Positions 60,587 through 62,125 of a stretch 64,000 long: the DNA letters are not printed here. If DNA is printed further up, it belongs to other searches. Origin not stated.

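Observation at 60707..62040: Low-GC single-gene islet encoding an orphan TIR-domain protein next to tRNA-Leu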

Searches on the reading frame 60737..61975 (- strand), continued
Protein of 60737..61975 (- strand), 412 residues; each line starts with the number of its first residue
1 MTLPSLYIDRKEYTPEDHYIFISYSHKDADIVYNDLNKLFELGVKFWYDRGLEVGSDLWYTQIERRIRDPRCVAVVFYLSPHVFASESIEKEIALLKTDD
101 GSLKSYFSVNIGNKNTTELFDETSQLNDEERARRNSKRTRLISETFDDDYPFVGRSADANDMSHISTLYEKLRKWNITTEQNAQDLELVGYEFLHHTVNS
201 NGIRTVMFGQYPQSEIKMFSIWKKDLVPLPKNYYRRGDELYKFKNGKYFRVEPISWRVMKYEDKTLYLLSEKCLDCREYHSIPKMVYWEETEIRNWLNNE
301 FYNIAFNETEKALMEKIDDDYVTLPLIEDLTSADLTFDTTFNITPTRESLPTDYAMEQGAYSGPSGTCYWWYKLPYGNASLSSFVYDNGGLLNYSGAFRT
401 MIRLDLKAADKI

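Call 47: fold_search(model_id=the predicted structure, library=pdb)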
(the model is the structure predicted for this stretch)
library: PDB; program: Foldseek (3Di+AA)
matches with E <= 10: 1379; with E <= 0.001: 29
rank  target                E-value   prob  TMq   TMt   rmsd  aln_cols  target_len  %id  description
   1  8spo_I                2.2e-06  1.00  0.22  0.24  26.2       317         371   17  Tetramerized activation of MapSPARTA bound with NAD+ (released 2023-08-23)
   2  8spo_E                1.9e-05  1.00  0.22  0.23  26.1       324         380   16  Tetramerized activation of MapSPARTA bound with NAD+ (released 2023-08-23)
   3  8qlp_M                2.4e-05  1.00  0.21  0.21  24.6       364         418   13  CryoEM structure of the RNA/DNA bound SPARTA (BabAgo/TIR-APAZ) tetrameric complex (released 2024-01-31)
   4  8qlp_E                3.4e-05  1.00  0.21  0.21  24.6       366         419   14  CryoEM structure of the RNA/DNA bound SPARTA (BabAgo/TIR-APAZ) tetrameric complex (released 2024-01-31)
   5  8isy_B                4.4e-05  1.00  0.22  0.20  22.1       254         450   16  Cryo-EM structure of free-state Crt-SPARTA (released 2023-10-18)
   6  8ifl_A                8.4e-05  0.99  0.21  0.21  28.6       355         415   12  Cryo-EM structure of tetrameric SPARTA gRNA-ssDNA target complex in state 1 (released 2024-01-17)
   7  8u72_F                1.1e-04  1.00  0.26  0.26  15.4       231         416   17  Cryo-EM structure of the SPARTA oligomer with guide RNA and target DNA (released 2024-06-12)
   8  7dfv_B                1.4e-04  1.00  0.28  0.23   5.1       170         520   12  Cryo-EM structure of plant NLR RPP1 tetramer core part (released 2020-12-16)
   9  8oz6_A                1.4e-04  0.99  0.21  0.21  21.8       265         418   19  cryoEM structure of SPARTA complex ligand-free (released 2023-08-16)
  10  8ffi_A                1.8e-04  0.97  0.21  0.20  26.5       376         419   14  Structure of tetramerized MapSPARTA upon guide RNA-mediated target DNA binding (released 2023-08-23)
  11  4c6r_A                2.0e-04  1.00  0.26  0.60   6.1       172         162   14  Crystal structure of the TIR domain from the Arabidopsis Thaliana disease resistance protein RPS4 (released 2014-05-28)
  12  4c6t_D                2.8e-04  1.00  0.25  0.57   7.4       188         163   15  Crystal structure of the RPS4 and RRS1 TIR domain heterodimer (released 2014-05-28)
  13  8qlo_A                2.8e-04  0.97  0.21  0.20  32.8       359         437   13  CryoEM structure of the apo SPARTA (BabAgo/TIR-APAZ) complex (released 2024-01-31)
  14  4c6t_B                3.0e-04  1.00  0.29  0.62   5.0       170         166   16  Crystal structure of the RPS4 and RRS1 TIR domain heterodimer (released 2014-05-28)
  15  8i87_C                3.0e-04  0.96  0.20  0.20  26.5       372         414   15  Cryo-EM structure of TIR-APAZ/Ago-gRNA-DNA complex (released 2023-07-19)
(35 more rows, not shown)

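Call 57: fold_search(model_id=the predicted structure, library=viral)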
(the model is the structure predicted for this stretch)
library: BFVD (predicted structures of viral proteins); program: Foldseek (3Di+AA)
matches with E <= 10: 964; with E <= 0.001: 3
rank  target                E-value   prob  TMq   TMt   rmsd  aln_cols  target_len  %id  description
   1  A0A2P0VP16            3.1e-04  1.00  0.31  0.14   6.9       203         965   15  TIR/WD40 domain-containing protein [Tetraselmis virus 1]
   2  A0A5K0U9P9            6.1e-04  0.87  0.20  0.15  17.7       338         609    8  PHD finger-like domain-containing protein 5A [Yasminevirus sp. GU-2018]
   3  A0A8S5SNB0            8.7e-04  1.00  0.23  0.54   8.7       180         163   17  DUF6273 domain-containing protein [Siphoviridae sp. ctCb814]
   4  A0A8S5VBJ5            1.4e-03  0.98  0.23  0.35  19.1       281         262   12  ATP-binding sugar transporter [Myoviridae sp. ctbEa13]
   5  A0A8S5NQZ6            2.7e-03  0.98  0.23  0.17  11.3       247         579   14  Tail sheath protein [Myoviridae sp. ctj3P51]
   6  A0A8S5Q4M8            3.9e-03  0.84  0.19  0.10  16.0       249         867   15  DUF6273 domain-containing protein [Siphoviridae sp. ctQqU1]
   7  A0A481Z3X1            7.1e-03  0.98  0.24  0.48   7.8       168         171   15  Nucleoside 2-deoxyribosyltransferase like protein [Pithovirus LCPAC104]
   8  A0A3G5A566            8.0e-03  0.82  0.21  0.37   8.2       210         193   12  Putative ras-related protein Rab-35 [Homavirus sp.]
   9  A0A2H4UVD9            1.0e-02  0.93  0.23  0.20   8.1       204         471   11  Rab-like GTPase [Bodo saltans virus]
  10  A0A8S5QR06            1.4e-02  0.87  0.19  0.26  15.7       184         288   11  CMP/hydroxymethyl CMP hydrolase [Caudovirales sp. ctkvU4]
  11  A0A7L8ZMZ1            1.4e-02  0.15  0.14  0.14  22.4       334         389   11  ATPase AAA-type core domain-containing protein [Erwinia phage pEa_SNUABM_47]
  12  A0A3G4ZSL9            1.7e-02  0.69  0.21  0.27  13.5       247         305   10  Uncharacterized protein [Edafosvirus sp.]
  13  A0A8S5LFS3            1.7e-02  0.25  0.18  0.19  16.6       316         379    8  Hydrolase [Podoviridae sp. cti7t8]
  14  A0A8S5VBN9            2.0e-02  0.97  0.24  0.30   9.2       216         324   12  DUF6273 domain-containing protein [Myoviridae sp. ctbEa13]
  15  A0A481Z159            2.0e-02  0.82  0.22  0.41  10.2       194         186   12  Uncharacterized protein [Mimivirus LCMiAC01]
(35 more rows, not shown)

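Call 58: search_protein_families(library=pfam, proteins=[L002:3-803:+, L011:1942-2700:+, L013:1783-2928:+, L008:1044-1487:+, L008:4424-4771:-], max_evalue=0.001)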
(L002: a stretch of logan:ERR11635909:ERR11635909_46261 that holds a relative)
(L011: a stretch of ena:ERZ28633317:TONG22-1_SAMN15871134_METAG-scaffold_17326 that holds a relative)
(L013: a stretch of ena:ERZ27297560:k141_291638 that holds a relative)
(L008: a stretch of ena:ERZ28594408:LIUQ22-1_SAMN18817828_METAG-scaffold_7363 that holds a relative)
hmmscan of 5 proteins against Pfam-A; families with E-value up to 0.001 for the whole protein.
L002:3-803:+ (266 aa): 1 family
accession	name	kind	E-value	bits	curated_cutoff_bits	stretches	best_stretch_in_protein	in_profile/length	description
PF04389.22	Peptidase_M28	-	8.8e-08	32.5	21.3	1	89-258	27-192/193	Peptidase family M28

L011:1942-2700:+ (252 aa): 0 families

L013:1783-2928:+ (382 aa): 1 family
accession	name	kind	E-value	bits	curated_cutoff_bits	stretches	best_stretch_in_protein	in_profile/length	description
PF03747.19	ADP_ribosyl_GH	-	5.2e-57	194.1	26.2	1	136-381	2-255/287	ADP-ribosylglycohydrolase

L008:1044-1487:+ (147 aa): 0 families

L008:4424-4771:- (115 aa): 2 families
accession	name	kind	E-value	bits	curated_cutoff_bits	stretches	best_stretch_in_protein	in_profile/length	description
PF14681.12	UPRTase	-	1.3e-47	162.4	27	1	1-114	91-206/206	Uracil phosphoribosyltransferase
PF00156.33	Pribosyltran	-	6.2e-07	29.3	26.3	1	23-69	80-126/158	Phosphoribosyl transferase domain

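Call 69: search_dna_similar(query=window:60740-61975:-, collection=phages, mode=protein, max_rows=15)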
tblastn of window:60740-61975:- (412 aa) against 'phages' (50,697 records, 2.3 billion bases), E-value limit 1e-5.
No match.

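Call 70: search_dna_similar(query=window:60740-61975:-, collection=plasmids, mode=protein, max_rows=15)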
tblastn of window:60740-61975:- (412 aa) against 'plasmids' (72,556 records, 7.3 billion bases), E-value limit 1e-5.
Records with a match: 1; places in all: 1; records where one place covers at least 80% of the query: 0.
Best place of each record, by identity: <60% 1.
By first word of the organism name: Subdoligranulum 1.
By predicted mobility (MOB-suite, as given by PLSDB): non-mobilizable 1.
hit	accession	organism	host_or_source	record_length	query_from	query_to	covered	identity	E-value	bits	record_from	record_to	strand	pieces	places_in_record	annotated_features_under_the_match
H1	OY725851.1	Subdoligranulum variabile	-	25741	245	397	37%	35.2%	4e-17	91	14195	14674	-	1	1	record has no annotation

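Call 71: find_related_loci(query=A3, collection=viral_contigs, flank=8000)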
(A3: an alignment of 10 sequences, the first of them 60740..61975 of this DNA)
Query A3 (412 aa) in viral_contigs; peptide patterns used: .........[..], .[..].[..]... (x = any residue, [..] = any of these).
62 stretches matched a pattern; 1 encode a relative of the query (tblastn E <= 1e-3); 1 distinct loci.
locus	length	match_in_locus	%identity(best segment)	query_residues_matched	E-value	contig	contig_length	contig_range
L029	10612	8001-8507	26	253-395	3e-13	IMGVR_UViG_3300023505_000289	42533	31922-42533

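Call 72: find_related_loci(query=A3, collection=metagenome_contigs, flank=8000)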
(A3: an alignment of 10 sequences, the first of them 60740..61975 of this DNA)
Query A3 (412 aa) in metagenome_contigs; peptide patterns used: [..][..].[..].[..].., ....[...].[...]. (x = any residue, [..] = any of these).
65 stretches matched a pattern; 1 encode a relative of the query (tblastn E <= 1e-3); 1 distinct loci.
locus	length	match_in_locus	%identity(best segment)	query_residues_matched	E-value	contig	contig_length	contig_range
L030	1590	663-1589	72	3-311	3e-173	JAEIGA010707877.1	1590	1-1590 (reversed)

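Call 73: find_encoding_contigs(protein=P0018, flank=6000, max_places=2)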
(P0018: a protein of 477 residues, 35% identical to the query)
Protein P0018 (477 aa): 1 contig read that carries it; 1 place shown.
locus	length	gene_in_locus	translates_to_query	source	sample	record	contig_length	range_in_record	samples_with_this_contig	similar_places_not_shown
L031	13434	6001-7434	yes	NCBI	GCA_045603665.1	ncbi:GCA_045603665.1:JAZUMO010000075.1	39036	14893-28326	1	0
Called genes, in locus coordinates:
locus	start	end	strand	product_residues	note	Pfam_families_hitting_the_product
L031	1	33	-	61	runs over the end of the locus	-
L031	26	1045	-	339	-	PF07451:SpoVAD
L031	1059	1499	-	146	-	PF03862:SpoVAC_SpoVAEB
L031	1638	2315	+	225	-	PF00072:Response_reg, PF00486:Trans_reg_C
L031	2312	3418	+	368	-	PF00672:HAMP, PF00512:HisKA, PF02518:HATPase_c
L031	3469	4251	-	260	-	PF02463:SMC_N, PF13175:AAA_15 (faint), PF00005:ABC_tran, PF13304:AAA_21 (weak)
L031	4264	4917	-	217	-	PF00528:BPD_transp_1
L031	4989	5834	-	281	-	PF00497:SBP_bac_3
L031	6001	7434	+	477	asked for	PF13676:TIR_2 (weak), PF17479:DUF3048_C (faint), PF02493:MORN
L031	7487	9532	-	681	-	PF00664:ABC_membrane, PF00005:ABC_tran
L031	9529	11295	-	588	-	PF00664:ABC_membrane, PF00005:ABC_tran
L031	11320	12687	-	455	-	PF03448:MgtE_N, PF00571:CBS, PF01769:MgtE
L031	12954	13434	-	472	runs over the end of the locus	PF13347:MFS_2, PF07690:MFS_1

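Call 74: find_encoding_contigs(protein=P0020, flank=6000, max_places=2)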
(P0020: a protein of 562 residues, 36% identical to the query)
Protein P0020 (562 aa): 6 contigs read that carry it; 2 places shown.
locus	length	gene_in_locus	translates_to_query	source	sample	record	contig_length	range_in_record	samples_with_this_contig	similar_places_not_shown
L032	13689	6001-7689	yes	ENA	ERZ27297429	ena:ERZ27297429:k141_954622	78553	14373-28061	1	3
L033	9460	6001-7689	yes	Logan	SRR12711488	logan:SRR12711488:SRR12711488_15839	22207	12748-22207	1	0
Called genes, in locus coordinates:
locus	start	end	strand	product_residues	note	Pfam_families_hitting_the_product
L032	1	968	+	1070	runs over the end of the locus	PF05183:RdRP (faint)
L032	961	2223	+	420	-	-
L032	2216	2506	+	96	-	PF01381:HTH_3 (weak)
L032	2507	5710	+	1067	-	-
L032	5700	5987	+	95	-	PF02026:RyR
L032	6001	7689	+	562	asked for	PF13676:TIR_2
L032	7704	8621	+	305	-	PF01582:TIR, PF13676:TIR_2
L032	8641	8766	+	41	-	-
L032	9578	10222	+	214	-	PF01613:Flavin_Reduct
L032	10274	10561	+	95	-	-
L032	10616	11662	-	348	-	PF16927:HisKA_7TM, PF08281:Sigma70_r4_2 (weak), PF00196:GerE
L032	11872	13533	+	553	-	PF16927:HisKA_7TM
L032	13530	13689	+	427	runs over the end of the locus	-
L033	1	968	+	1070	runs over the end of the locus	PF05183:RdRP (faint)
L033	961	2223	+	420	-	-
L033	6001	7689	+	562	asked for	PF13676:TIR_2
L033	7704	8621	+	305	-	PF01582:TIR, PF13676:TIR_2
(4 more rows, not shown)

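Call 75: find_encoding_contigs(protein=P0030, flank=6000, max_places=2)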
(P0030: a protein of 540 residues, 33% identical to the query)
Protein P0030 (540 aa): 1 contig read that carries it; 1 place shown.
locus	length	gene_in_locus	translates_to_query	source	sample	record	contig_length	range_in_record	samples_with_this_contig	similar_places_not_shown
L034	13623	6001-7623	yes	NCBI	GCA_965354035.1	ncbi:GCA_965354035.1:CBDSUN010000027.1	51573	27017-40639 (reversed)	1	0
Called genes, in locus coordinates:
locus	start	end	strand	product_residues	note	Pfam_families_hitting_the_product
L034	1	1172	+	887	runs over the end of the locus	-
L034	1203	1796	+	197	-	PF02026:RyR, PF09397:FtsK_gamma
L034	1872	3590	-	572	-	PF00753:Lactamase_B, PF12706:Lactamase_B_2 (weak)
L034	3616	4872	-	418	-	PF08240:ADH_N, PF00107:ADH_zinc_N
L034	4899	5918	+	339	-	PF00294:PfkB, PF08543:Phos_pyr_kin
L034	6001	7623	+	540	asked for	PF13676:TIR_2, PF13306:LRR_5, PF13855:LRR_8 (faint), PF13306:LRR_5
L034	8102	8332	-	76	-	-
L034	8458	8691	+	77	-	PF12844:HTH_19 (weak), PF13560:HTH_31 (weak), PF01381:HTH_3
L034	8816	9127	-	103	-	-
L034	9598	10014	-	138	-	-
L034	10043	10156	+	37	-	-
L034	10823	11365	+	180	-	PF00149:Metallophos, PF12850:Metallophos_2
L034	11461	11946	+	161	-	PF04542:Sigma70_r2, PF08281:Sigma70_r4_2, PF04545:Sigma70_r4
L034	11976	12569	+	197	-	-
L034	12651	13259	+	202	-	-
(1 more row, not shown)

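Call 82: list_cluster_members(proteins=[window:60740-61975:-, P0001])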
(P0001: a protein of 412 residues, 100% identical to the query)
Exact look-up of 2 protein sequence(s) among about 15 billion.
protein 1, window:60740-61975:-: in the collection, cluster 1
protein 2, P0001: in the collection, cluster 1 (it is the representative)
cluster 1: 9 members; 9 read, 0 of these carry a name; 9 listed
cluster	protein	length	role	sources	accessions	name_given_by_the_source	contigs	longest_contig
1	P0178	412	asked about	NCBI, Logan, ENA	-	-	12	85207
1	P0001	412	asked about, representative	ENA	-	-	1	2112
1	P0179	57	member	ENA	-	-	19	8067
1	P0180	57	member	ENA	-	-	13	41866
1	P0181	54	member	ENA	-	-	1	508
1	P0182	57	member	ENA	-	-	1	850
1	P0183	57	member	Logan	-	-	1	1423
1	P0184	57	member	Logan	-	-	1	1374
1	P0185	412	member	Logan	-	-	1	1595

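Call 84: find_encoding_contigs(protein=window:60737-61975:-, flank=10000, max_places=10)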
Protein window:60737-61975:- (412 aa): 23 contigs read that carry it; 10 places shown.
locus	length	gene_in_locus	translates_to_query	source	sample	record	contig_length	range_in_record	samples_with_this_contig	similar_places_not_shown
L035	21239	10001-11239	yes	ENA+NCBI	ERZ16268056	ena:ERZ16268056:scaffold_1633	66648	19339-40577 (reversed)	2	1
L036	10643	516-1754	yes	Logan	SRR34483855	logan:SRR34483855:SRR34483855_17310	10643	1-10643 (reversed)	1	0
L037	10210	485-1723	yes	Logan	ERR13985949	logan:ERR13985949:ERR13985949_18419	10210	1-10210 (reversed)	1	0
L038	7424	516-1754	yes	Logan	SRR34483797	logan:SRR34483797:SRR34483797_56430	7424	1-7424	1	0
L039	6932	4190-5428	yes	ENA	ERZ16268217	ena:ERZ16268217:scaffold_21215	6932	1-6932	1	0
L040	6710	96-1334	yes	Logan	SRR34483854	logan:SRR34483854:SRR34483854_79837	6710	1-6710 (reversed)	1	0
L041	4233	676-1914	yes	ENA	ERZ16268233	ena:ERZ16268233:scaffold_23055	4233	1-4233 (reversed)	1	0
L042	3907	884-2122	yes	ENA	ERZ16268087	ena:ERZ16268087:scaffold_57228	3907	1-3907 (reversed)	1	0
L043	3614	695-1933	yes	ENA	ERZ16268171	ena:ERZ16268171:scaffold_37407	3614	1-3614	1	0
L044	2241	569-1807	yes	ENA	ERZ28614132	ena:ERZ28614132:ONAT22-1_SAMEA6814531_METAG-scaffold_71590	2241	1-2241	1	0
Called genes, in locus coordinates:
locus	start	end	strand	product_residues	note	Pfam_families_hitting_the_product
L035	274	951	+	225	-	PF00005:ABC_tran, PF13304:AAA_21 (faint)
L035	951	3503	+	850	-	PF02687:FtsX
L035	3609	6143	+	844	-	PF02687:FtsX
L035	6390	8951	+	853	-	PF02687:FtsX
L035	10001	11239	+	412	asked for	PF13676:TIR_2, PF19789:DUF6273 (weak)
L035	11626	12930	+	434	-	PF07690:MFS_1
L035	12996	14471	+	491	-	PF07690:MFS_1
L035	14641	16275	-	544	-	PF00149:Metallophos, PF12850:Metallophos_2 (weak)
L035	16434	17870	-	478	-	-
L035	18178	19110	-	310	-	PF04204:HTS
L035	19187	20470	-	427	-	PF01053:Cys_Met_Meta_PP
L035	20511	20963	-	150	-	PF01668:SmpB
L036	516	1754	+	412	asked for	PF13676:TIR_2, PF19789:DUF6273 (weak)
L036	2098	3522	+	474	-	PF07690:MFS_1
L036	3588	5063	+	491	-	PF07690:MFS_1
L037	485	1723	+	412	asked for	PF13676:TIR_2, PF19789:DUF6273 (weak)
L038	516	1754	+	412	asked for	PF13676:TIR_2, PF19789:DUF6273 (weak)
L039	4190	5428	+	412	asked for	PF13676:TIR_2, PF19789:DUF6273 (weak)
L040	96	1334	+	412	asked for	PF13676:TIR_2, PF19789:DUF6273 (weak)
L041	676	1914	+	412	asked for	PF13676:TIR_2, PF19789:DUF6273 (weak)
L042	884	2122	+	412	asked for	PF13676:TIR_2, PF19789:DUF6273 (weak)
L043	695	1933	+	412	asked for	PF13676:TIR_2, PF19789:DUF6273 (weak)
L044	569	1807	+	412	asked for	PF13676:TIR_2, PF19789:DUF6273 (weak)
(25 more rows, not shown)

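Call 88: search_protein_families(library=phrogs, proteins=[window:60740-61975:-], max_evalue=0.01)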
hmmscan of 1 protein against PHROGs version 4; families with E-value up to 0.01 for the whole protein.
window:60740-61975:- (412 aa): 1 family
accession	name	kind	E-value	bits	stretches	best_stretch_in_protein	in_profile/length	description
phrog_9958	-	unknown function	0.00034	21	1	238-399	5-163/210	-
